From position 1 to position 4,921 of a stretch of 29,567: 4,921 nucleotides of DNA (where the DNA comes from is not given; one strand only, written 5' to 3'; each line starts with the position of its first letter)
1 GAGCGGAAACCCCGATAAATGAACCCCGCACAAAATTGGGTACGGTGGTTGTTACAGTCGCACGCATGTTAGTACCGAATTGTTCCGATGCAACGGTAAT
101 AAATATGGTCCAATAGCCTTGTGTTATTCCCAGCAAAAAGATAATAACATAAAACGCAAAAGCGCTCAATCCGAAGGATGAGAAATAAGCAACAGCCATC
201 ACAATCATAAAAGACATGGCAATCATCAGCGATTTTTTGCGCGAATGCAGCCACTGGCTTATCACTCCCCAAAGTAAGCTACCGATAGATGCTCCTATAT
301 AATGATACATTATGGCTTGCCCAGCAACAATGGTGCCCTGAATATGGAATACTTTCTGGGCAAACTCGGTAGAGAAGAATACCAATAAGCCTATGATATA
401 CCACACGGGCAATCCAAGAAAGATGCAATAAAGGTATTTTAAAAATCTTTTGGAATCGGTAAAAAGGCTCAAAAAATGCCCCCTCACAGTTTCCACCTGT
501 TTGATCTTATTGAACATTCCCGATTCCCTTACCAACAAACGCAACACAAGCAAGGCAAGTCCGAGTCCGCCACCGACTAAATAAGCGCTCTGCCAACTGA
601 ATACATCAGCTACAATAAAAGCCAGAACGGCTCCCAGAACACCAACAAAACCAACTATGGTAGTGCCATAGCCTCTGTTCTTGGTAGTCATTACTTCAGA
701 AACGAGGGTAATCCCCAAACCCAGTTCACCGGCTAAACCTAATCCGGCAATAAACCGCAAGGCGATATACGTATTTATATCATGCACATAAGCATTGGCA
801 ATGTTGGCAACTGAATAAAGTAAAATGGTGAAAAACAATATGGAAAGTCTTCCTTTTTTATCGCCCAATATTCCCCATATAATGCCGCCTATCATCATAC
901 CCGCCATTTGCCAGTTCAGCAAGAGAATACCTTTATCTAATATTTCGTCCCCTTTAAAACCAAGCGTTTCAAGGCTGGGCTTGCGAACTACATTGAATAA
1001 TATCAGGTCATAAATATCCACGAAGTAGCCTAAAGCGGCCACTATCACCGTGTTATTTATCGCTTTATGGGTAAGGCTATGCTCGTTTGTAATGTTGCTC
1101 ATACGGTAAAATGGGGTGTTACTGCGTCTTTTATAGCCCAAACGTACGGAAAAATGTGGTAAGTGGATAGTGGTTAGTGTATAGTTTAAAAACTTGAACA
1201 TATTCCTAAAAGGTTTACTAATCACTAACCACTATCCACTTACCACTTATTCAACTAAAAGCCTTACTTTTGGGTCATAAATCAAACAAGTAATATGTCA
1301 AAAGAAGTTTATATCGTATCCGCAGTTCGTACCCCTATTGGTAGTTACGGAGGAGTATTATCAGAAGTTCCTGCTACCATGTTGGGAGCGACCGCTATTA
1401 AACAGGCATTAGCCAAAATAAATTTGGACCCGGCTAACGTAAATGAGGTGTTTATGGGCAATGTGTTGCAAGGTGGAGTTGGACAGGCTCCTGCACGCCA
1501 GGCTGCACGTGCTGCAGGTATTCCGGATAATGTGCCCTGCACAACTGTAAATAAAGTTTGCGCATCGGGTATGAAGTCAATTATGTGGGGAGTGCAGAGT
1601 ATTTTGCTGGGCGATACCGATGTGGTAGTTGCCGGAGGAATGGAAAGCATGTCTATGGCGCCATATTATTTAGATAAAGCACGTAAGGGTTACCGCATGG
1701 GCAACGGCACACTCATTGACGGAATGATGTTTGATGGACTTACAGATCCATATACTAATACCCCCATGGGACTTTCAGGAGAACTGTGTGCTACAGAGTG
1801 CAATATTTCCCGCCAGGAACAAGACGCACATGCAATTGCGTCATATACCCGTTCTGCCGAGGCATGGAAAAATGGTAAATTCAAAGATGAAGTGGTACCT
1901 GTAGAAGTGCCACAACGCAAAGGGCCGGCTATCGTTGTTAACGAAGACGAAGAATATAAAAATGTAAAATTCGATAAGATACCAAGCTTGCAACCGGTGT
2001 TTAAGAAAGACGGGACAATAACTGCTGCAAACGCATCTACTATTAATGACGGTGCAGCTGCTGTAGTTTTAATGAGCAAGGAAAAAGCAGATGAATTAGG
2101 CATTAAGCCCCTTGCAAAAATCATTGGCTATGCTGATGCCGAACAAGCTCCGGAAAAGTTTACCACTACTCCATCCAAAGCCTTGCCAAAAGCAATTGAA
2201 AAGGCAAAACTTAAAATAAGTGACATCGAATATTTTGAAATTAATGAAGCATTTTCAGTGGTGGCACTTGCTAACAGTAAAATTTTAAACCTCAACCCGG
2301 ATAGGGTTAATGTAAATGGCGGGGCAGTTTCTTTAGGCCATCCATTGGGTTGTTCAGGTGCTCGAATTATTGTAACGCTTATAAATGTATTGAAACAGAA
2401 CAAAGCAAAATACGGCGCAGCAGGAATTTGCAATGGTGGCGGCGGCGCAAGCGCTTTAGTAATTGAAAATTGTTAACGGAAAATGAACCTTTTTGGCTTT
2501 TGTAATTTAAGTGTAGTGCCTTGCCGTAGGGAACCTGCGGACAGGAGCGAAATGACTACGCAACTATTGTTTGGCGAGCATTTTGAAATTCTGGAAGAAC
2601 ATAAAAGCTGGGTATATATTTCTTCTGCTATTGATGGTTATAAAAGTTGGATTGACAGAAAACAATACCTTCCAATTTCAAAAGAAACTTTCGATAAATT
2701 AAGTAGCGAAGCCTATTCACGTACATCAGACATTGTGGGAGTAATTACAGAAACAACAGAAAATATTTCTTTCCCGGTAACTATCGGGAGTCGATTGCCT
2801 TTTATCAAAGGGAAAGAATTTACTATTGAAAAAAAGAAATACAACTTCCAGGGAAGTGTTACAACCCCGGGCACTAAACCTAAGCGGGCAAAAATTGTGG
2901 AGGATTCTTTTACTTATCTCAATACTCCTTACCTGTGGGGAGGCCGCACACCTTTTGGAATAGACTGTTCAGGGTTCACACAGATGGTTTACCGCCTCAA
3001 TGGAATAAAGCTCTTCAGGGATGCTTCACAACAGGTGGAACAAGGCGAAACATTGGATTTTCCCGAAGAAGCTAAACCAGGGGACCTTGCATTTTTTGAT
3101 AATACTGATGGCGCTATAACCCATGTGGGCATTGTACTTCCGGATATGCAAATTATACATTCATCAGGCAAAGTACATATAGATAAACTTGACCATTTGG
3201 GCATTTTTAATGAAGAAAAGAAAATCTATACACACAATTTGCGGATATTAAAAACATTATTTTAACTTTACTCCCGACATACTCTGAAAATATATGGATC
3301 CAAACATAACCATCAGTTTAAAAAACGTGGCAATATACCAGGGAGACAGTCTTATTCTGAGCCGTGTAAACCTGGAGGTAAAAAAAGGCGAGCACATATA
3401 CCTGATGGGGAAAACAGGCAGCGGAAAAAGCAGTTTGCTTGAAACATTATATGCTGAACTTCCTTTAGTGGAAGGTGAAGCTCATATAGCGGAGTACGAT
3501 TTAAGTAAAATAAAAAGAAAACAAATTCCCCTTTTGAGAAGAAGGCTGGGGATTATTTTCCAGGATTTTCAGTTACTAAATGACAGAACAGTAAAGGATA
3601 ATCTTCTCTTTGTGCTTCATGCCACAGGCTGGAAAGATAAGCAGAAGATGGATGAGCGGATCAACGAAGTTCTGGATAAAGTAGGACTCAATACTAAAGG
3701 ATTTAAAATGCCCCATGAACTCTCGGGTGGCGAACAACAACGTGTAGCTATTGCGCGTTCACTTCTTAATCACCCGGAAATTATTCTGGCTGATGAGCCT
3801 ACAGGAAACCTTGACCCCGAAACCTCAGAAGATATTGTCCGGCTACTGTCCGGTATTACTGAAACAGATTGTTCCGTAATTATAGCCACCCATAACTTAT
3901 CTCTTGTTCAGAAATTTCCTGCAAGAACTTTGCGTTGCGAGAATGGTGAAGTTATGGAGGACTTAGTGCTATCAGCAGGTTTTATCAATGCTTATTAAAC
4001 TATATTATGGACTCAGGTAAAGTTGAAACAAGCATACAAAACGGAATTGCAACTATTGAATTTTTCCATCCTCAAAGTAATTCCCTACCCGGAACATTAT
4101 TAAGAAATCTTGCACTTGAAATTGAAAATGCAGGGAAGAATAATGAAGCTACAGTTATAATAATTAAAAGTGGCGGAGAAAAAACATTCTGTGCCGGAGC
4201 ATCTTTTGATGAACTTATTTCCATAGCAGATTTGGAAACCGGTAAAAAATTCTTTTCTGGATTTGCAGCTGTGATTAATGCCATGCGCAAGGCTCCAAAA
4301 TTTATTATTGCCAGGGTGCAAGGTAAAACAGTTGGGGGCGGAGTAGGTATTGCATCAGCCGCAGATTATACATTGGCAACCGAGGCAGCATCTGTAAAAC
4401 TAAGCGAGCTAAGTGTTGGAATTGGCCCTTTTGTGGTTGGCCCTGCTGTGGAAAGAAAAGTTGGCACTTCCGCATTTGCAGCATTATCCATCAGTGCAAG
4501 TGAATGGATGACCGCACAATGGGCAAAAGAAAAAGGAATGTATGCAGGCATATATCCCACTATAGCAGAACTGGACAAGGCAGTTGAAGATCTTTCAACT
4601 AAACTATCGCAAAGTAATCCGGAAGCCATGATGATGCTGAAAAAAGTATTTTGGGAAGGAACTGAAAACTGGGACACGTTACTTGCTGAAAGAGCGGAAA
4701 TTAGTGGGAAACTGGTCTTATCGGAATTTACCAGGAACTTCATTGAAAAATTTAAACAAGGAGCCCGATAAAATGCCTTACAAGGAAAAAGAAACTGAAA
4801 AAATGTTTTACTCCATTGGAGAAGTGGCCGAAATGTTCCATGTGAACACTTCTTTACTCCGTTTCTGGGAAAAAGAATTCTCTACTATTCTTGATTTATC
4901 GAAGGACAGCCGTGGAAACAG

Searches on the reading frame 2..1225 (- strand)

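Call 78: search_protein_families(library=pfam, proteins=[window:2-1225:-], max_evalue=0.00001)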
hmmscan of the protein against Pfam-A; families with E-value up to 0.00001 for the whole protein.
window:2-1225:- (408 aa): 2 families
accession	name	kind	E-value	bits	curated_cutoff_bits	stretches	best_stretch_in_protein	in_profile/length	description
PF07690.21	MFS_1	-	4.8e-31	108.4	33.4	1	64-393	2-333/347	Major Facilitator Superfamily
PF00083.30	Sugar_tr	-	4.3e-15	56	22.3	1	60-239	2-198/452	Sugar (and other) transporter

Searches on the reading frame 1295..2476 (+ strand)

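Call 77: search_protein_families(library=pfam, proteins=[window:1295-2476:+], max_evalue=0.00001)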
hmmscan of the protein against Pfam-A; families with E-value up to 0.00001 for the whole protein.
window:1295-2476:+ (393 aa): 2 families
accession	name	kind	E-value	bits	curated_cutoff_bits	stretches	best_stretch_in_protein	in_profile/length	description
PF00108.29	Thiolase_N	-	1.1e-98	330.2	26.4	1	5-263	1-260/260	Thiolase, N-terminal domain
PF02803.24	Thiolase_C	-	1.6e-45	154.2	27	1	271-391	2-122/123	Thiolase, C-terminal domain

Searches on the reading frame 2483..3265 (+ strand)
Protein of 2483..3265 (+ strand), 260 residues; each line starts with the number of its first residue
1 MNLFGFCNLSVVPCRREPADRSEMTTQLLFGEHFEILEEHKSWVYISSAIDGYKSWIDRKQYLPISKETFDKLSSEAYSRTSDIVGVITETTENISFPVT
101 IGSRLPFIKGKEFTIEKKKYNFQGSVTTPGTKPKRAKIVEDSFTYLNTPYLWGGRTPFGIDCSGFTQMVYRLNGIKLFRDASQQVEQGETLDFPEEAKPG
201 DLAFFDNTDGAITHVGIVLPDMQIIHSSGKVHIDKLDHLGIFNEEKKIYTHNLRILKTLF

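Call 77: search_protein_families(library=pfam, proteins=[window:2483-3265:+], max_evalue=0.00001)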
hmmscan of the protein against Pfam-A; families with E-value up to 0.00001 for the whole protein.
window:2483-3265:+ (260 aa): 3 families
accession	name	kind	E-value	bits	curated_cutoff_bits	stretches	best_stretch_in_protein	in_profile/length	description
PF00877.26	NLPC_P60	-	5.5e-23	81.4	23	1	148-238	2-93/105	NlpC/P60 family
PF18348.7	SH3_16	-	8.4e-13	48.3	25.8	1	15-60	2-47/49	Bacterial dipeptidyl-peptidase Sh3 domain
PF08239.17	SH3_3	-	5e-06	27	27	1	11-62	2-52/54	Bacterial SH3 domain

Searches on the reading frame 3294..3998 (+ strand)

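Call 77: search_protein_families(library=pfam, proteins=[window:3294-3998:+], max_evalue=0.00001)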
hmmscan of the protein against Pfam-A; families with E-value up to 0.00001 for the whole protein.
window:3294-3998:+ (234 aa): 2 families
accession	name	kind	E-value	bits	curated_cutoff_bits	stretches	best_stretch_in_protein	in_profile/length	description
PF00005.33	ABC_tran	-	7.8e-34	117.7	25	1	22-170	1-136/137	ABC transporter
PF13304.12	AAA_21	-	7.1e-07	30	27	0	140-205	235-303/304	AAA domain, putative AbiEii toxin, Type IV TA system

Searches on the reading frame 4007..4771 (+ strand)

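Call 77: search_protein_families(library=pfam, proteins=[window:4007-4771:+], max_evalue=0.00001)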
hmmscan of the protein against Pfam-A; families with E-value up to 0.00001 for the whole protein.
window:4007-4771:+ (254 aa): 2 families
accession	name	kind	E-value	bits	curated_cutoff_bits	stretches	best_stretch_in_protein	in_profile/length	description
PF00378.25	ECH_1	-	8.8e-31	107.6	27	1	10-221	2-211/251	Enoyl-CoA hydratase/isomerase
PF16113.10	ECH_2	-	1.2e-17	64.8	27.2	1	23-148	11-138/335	Enoyl-CoA hydratase/isomerase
